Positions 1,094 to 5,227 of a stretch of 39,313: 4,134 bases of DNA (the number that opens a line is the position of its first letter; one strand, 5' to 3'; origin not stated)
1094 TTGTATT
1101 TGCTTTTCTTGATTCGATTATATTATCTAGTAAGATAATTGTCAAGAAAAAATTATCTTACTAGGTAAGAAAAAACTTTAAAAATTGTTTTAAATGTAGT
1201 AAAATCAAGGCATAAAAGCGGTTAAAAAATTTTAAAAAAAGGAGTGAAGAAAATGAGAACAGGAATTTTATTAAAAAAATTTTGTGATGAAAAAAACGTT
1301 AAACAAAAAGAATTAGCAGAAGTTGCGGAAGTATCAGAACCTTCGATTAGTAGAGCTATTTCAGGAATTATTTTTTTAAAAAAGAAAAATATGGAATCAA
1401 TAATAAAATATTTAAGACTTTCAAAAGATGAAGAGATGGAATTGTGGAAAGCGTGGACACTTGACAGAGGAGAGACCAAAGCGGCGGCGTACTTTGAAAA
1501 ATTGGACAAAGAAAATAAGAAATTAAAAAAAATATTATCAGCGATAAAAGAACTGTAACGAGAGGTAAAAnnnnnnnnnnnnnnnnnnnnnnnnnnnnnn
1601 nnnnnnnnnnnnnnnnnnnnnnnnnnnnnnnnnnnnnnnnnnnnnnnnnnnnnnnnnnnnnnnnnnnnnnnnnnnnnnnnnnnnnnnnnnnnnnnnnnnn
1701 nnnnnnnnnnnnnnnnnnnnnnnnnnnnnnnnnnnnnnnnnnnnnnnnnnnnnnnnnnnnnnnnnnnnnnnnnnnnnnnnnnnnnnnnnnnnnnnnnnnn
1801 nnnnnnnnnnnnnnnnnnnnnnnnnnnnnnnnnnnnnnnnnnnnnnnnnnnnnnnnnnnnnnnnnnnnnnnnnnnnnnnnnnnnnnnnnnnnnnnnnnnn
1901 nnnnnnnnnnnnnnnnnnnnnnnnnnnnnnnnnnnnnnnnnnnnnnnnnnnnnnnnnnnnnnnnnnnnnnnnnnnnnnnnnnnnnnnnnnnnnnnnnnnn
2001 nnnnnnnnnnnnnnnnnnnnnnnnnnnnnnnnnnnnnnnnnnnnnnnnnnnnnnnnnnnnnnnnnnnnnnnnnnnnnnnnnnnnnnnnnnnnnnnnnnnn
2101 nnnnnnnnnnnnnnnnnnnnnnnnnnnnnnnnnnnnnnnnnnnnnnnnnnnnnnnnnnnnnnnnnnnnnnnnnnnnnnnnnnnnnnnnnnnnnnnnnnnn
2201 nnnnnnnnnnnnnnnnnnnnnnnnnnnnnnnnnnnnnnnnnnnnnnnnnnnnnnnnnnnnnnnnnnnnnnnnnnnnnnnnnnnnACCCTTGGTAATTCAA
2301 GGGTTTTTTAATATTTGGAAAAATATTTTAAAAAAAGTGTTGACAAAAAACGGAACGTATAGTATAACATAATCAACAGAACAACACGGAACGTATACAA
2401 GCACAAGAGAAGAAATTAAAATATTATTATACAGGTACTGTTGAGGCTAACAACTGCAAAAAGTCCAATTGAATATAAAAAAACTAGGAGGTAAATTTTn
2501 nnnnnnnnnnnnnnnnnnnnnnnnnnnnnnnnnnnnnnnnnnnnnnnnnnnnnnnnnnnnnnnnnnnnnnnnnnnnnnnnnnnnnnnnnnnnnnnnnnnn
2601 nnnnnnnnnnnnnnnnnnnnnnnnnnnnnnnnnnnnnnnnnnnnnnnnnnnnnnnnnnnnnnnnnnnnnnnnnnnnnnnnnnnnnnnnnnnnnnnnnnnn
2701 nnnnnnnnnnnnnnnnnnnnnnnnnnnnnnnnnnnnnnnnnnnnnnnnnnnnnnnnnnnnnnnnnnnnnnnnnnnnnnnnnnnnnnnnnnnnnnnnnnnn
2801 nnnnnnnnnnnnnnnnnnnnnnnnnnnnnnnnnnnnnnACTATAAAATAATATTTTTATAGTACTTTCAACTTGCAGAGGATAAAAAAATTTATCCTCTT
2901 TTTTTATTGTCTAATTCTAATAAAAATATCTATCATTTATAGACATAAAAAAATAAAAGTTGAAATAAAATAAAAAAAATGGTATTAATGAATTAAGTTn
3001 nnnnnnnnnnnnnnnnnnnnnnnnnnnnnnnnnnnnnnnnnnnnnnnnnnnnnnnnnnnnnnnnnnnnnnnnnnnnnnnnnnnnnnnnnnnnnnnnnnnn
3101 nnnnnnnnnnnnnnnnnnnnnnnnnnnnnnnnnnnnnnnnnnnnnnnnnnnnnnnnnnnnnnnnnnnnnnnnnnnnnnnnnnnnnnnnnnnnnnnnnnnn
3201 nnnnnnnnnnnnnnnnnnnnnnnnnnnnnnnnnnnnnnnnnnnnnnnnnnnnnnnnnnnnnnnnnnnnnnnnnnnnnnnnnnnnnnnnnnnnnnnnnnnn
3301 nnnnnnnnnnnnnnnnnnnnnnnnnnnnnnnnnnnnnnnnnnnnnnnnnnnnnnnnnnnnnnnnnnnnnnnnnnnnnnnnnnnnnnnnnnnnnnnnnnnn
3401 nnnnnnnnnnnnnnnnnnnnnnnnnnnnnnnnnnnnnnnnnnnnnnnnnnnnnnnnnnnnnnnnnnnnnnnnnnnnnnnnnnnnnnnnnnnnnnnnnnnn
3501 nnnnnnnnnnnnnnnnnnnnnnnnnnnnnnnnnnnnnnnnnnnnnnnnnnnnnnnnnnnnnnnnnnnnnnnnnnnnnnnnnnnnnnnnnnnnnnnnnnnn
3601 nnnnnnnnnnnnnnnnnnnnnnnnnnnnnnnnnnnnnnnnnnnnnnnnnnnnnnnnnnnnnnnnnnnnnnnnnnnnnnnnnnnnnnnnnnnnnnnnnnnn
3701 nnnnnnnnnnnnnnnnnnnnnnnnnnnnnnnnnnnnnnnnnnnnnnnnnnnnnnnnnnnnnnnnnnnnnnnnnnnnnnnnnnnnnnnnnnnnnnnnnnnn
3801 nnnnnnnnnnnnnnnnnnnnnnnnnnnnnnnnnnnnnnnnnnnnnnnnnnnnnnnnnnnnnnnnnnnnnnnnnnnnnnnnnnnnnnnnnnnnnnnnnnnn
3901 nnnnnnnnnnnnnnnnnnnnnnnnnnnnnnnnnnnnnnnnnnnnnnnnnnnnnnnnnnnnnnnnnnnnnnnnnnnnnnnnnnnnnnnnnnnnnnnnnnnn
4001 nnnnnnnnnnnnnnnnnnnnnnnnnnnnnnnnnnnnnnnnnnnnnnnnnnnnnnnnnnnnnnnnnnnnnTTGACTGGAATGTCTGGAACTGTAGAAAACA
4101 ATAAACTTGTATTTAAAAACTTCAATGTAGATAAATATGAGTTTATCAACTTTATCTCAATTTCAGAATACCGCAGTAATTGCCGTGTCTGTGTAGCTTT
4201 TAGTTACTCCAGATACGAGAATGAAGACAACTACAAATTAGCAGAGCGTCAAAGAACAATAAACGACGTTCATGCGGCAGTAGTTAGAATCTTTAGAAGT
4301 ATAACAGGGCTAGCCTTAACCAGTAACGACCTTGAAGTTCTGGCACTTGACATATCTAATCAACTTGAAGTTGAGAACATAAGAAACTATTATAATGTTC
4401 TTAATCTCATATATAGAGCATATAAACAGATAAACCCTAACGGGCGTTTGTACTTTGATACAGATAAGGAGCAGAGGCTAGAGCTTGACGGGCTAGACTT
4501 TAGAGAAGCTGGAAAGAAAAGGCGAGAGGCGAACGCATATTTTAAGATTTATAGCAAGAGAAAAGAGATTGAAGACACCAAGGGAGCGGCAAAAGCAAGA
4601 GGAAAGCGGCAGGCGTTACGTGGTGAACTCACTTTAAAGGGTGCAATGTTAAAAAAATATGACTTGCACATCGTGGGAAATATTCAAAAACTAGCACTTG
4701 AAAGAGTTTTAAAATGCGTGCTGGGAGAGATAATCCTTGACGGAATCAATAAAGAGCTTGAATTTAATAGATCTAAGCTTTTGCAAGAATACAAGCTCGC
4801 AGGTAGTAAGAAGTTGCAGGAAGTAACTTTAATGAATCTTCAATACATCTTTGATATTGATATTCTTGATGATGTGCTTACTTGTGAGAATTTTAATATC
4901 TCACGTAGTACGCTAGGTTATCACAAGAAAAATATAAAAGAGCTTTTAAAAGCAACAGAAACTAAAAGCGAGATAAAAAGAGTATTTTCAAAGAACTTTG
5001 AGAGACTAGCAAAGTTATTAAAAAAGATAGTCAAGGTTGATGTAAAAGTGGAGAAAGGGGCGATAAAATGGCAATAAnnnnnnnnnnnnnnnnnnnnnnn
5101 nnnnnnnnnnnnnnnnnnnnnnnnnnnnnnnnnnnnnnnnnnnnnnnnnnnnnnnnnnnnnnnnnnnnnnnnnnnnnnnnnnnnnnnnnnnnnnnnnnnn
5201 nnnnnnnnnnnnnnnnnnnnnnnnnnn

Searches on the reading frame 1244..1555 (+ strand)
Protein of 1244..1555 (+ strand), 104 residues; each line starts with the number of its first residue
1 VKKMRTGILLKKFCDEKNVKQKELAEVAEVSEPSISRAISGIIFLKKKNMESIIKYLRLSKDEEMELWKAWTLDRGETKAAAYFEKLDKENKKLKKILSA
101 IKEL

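Call 20: search_protein_families(library=pfam, alignment_id=A1, max_evalue=0.01)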
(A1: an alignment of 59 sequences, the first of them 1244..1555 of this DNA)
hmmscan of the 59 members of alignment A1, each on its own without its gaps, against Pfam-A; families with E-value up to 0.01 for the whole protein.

A. member 1, window:1244-1555:+ (104 aa): 3 families
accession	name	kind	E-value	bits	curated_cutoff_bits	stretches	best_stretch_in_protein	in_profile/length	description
PF01381.28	HTH_3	-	1.9e-05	25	23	1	10-63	1-54/55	Helix-turn-helix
PF13560.12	HTH_31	-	0.00013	22.6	27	1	7-64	3-61/64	Helix-turn-helix domain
PF13443.12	HTH_26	-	0.003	18.2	22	1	10-40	2-32/63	Cro/C1-type HTH DNA-binding domain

B. families by the number of members that match (of 59 scanned): 37 families (the first 25 are shown)
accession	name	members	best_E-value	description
PF01391.23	Collagen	2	5.9e-16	Collagen triple helix repeat (20 copies)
PF01381.28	HTH_3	2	1.5e-06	Helix-turn-helix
PF13443.12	HTH_26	2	1.4e-05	Cro/C1-type HTH DNA-binding domain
PF01442.23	Apolipoprotein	2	0.0028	Apolipoprotein A1/A4/E domain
PF00959.24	Phage_lysozyme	1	3.4e-45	Phage lysozyme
PF13614.12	AAA_31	1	8.3e-36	AAA domain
PF12236.14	Head-tail_con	1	1.9e-35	Bacteriophage head to tail connecting protein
PF06378.16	SSAP_Sak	1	3.1e-31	Sak Single Strand Annealing Protein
PF21825.2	crAss001_48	1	1.5e-19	crAss001_48 related protein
PF01051.27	Rep3_N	1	9.1e-15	Initiator Replication protein, WH1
PF08761.16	dUTPase_2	1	2e-13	dUTPase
PF01656.29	CbiA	1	4.7e-10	CobQ/CobB/MinD/ParA nucleotide binding domain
PF06564.18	CBP_BcsQ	1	1.2e-08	Cellulose biosynthesis protein BcsQ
PF21205.3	Rep3_C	1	1.8e-08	Initiator Rep protein, WH2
PF07484.17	Collar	1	9.2e-08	Phage Tail Collar Domain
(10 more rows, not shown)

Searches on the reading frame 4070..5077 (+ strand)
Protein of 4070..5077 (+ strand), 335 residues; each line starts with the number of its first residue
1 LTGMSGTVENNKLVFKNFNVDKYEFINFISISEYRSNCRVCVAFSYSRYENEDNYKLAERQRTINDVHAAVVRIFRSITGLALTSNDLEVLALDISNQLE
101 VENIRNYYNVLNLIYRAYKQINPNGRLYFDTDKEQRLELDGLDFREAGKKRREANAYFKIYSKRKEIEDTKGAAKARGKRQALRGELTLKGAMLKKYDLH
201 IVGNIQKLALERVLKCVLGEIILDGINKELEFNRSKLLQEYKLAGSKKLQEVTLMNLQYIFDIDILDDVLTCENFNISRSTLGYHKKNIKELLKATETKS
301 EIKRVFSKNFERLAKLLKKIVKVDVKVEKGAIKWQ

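Call 5: search_protein_families(library=pfam, max_evalue=0.1, proteins=[window:4070-5077:+])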
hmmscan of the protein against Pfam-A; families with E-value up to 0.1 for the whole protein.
window:4070-5077:+ (335 aa): 1 family
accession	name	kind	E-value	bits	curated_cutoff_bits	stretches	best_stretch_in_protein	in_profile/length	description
PF05043.19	Mga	-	0.09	13.8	21.1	0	253-296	18-61/87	Mga helix-turn-helix domain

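Call 6: search_protein_families(library=phrogs, max_evalue=0.01, proteins=[window:4070-5077:+])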
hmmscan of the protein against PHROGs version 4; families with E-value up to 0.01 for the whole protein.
window:4070-5077:+ (335 aa): 1 family
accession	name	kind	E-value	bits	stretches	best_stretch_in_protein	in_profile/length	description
phrog_36664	-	unknown function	7.7e-16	59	1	16-328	41-349/370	-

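Call 62: find_homologous_proteins(query=window:4070-5074:+, max_evalue=0.001)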
Query window:4070-5074:+ (335 aa): 49 proteins with E <= 0.001 among 4518 candidates.
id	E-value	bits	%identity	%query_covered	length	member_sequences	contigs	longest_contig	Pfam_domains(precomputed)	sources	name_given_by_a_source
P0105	1.9e-204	696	98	99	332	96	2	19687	-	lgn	-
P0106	4.2e-189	645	90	99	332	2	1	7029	-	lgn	-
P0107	8.9e-189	644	89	99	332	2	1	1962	-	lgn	-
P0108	4.0e-187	639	89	99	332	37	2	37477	-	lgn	-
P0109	8.5e-187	638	88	99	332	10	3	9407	-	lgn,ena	-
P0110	1.4e-153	529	73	100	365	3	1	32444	-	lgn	-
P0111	3.1e-118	413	60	100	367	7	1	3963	-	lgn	-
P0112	9.3e-114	398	57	100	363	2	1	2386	-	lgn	-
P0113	3.7e-97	343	53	100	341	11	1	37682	-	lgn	-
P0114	5.2e-97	343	55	98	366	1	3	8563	-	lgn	-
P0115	3.4e-96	340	54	98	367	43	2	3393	-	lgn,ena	-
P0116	1.1e-94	335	53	100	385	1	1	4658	-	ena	-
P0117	1.4e-94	335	52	100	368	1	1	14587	-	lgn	-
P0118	1.6e-93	331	52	96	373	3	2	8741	-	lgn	-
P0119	1.3e-91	325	50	100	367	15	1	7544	-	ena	-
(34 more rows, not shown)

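Call 65: search_solved_structures(query=A4, max_evalue=10)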
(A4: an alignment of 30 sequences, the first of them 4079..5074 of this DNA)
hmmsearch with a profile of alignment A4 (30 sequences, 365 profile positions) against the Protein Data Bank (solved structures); distinct sequences matched with E-value up to 10: 1.
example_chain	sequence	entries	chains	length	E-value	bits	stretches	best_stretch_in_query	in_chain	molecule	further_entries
9fqr_Xg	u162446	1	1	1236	0.36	12.9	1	121-156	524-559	Cilia- and flagella-associated protein 20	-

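Call 66: search_protein_families(library=pfam, alignment_id=A4, max_evalue=1)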
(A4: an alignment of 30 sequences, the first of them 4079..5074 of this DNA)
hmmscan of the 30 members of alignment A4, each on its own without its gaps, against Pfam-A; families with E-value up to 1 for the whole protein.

A. member 1, window:4079-5074:+ (332 aa): 2 families
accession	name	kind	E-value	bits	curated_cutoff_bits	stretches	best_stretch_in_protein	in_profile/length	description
PF05043.19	Mga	-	0.088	13.8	21.1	1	250-293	18-61/87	Mga helix-turn-helix domain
PF23159.1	WH_Rok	-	0.1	13.2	27.6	0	284-326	10-52/58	Repressor Rok winged helix domain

B. families by the number of members that match (of 30 scanned): 39 families (the first 25 are shown)
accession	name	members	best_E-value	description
PF01519.22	DUF16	5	0.066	Protein of unknown function DUF16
PF07200.18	Mod_r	3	0.019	Modifier of rudimentary (Mod(r)) protein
PF00196.25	GerE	3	0.033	Bacterial regulatory proteins, luxR family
PF23159.1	WH_Rok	3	0.037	Repressor Rok winged helix domain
PF05144.20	Phage_CRI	3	0.062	Replication-associated protein G2P N-terminal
PF01895.24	PhoU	2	0.078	PhoU domain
PF05043.19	Mga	2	0.088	Mga helix-turn-helix domain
PF07870.16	DUF1657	2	0.096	Protein of unknown function (DUF1657)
PF11934.14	DUF3452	2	0.19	Domain of unknown function (DUF3452)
PF09797.15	NatB_MDM20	1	0.0058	N-acetyltransferase B complex (NatB) non catalytic subunit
PF10078.15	DUF2316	1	0.014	Uncharacterized protein conserved in bacteria (DUF2316)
PF19286.4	ZSWIM1-3_C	1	0.02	Zinc finger SWIM domain-containing protein 1/3, C-terminal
PF05119.17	Terminase_4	1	0.021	Phage terminase, small subunit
PF02886.23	LBP_BPI_CETP_C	1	0.025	LBP / BPI / CETP family, C-terminal domain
PF10310.14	DUF5427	1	0.027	Family of unknown function (DUF5427)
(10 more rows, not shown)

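Call 70: predict_structure(alignment_id=A4)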
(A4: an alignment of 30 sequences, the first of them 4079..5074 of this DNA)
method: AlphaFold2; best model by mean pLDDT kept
length: 332 residues; sequences in the alignment: 30
mean_pLDDT: 89.5   pTM: 0.86
mean pLDDT of the five models: 89.5, 89.3, 88.7, 88.5, 84.1
residues with pLDDT >= 90: 200; 70-90: 125; 50-70: 7; < 50: 0
segments of 3 or more residues with pLDDT < 50: none
pLDDT, mean of each block of 10 residues (from residue 1): 78 76 89 87 88 91 96 94 96 93 92 88 86 88 74 91 89 91 94 96 96 89 93 93 89 93 87 89 93 89 94 94 83 79
secondary structure, 60 per line:
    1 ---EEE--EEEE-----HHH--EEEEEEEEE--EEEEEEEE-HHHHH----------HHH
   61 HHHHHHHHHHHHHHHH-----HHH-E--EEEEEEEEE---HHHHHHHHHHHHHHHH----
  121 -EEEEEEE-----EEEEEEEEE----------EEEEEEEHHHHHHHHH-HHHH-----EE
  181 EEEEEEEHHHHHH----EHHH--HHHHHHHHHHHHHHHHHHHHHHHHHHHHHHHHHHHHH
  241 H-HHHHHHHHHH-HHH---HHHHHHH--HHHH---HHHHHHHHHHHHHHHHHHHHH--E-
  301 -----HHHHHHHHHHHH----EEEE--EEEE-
elements in order: E4-6 E9-12 E23-31 E34-41 H43-47 H58-76 E89-97 H101-116 E122-128 E134-142 E153-159 H160-168 H170-173 E179-187 H188-193 H204-241 H243-252 H260-266 H269-272 H276-296 H306-317 E322-325 E328-331

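Call 84: fold_search(model_id=the predicted structure, library=pdb)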
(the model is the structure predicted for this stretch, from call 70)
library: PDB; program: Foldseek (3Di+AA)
matches with E <= 10: 595; with E <= 0.001: 0
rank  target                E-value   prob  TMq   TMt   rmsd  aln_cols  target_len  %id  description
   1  4cwc_A                5.2e-03  0.85  0.26  0.30  21.0       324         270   11  Structure of Rolling Circle Replication Initiator Protein (RepDE) from Staphylococcus aureus (released 2015-04-15)
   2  4cwe_A                5.9e-03  0.87  0.27  0.32  20.7       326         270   10  Structural studies of rolling circle replication initiation protein from Staphylococcus aureus (released 2015-04-15)
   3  3nef_B                7.3e-03  0.84  0.19  0.32  12.4       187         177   10  High-resolution pyrabactin-bound PYL1 structure (released 2010-06-16)
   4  4xrw                  8.2e-03  0.60  0.20  0.21  17.6       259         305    8  Crystal structure of the di-domain ARO/CYC BexL from the BE-7585A biosynthetic pathway (released 2015-12-02)
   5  9v86_A                8.2e-03  0.38  0.20  0.10  18.1       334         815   11  Cryo-EM structure of KICSTOR CCC complex (state 3) (released 2025-11-12)
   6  3p9v_B                1.7e-02  0.47  0.17  0.29  14.7       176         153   12  High Resolution Crystal Structure of protein Maqu_3174 from Marinobacter aquaeolei, Northeast Structural Genomics Cons (released 2010-10-27)
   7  3p9v_A                1.8e-02  0.41  0.17  0.27  14.4       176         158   12  High Resolution Crystal Structure of protein Maqu_3174 from Marinobacter aquaeolei, Northeast Structural Genomics Cons (released 2010-10-27)
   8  7tmu_B                2.0e-02  0.57  0.17  0.33  11.8       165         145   10  Crystal Structure of the Protein of Unknown Function YPO0625 from Yersinia pestis (released 2022-02-02)
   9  7mwn_A                2.7e-02  0.41  0.17  0.27  13.7       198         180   12  An engineered PYL2-based WIN 55,212-2 synthetic cannabinoid sensor with a stabilized HAB1 variant (released 2022-06-01)
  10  4xrt_B                3.0e-02  0.47  0.20  0.22  15.8       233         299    9  Crystal structure of the di-domain ARO/CYC StfQ from the steffimycin biosynthetic pathway (released 2015-12-02)
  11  3nmn_C                3.0e-02  0.38  0.18  0.29  12.6       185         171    9  Crystal structure of pyrabactin-bound abscisic acid receptor PYL1 in complex with type 2C protein phosphatase ABI1 (released 2010-08-25)
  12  3kl1_B                3.0e-02  0.28  0.17  0.25  12.7       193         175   11  Crystal structure of abscisic acid receptor PYL2 at 1.55 A (released 2010-11-10)
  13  3kdh_B                3.4e-02  0.44  0.18  0.29  12.9       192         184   13  Structure of ligand-free PYL2 (released 2009-11-10)
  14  4jda_B                3.4e-02  0.35  0.18  0.29  12.6       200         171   10  Complex structure of abscisic acid receptor PYL3 with (-)-ABA (released 2013-07-24)
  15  5jo2_A                3.4e-02  0.25  0.16  0.24  13.8       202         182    6  Crystal structure of abscisic acid-bound abscisic acid receptor PYL3 in complex with type 2C protein phosphatase HAB1 (released 2016-09-07)
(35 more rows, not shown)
